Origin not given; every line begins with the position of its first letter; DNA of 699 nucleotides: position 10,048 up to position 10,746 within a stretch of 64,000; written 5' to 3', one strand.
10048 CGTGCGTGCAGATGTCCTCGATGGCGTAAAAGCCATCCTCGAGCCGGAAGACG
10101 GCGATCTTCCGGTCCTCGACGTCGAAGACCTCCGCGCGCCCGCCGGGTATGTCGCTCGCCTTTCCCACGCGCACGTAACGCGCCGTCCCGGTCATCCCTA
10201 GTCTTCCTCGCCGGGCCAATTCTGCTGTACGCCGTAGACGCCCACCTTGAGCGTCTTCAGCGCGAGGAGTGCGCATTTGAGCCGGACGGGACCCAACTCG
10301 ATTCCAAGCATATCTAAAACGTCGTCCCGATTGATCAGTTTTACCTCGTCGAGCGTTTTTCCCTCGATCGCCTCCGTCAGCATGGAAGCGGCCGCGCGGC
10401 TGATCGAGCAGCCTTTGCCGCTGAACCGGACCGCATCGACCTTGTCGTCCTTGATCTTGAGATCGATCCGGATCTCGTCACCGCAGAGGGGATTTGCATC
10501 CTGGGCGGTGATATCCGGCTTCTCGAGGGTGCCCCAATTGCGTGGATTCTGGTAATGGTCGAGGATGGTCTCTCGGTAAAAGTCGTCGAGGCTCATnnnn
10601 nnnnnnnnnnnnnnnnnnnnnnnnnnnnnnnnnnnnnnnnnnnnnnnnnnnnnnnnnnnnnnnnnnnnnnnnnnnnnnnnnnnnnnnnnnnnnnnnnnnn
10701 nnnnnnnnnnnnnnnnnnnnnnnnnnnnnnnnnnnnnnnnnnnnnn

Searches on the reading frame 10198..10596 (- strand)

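Call 28: search_protein_families(library=pfam, proteins=[window:10198-10596:-], max_evalue=0.001)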
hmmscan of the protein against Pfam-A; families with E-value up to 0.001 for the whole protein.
window:10198-10596:- (132 aa): 1 family
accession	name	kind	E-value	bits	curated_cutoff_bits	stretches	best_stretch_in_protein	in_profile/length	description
PF01592.21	NifU_N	-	1.6e-32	112.8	22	1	7-121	2-118/127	NifU-like N terminal domain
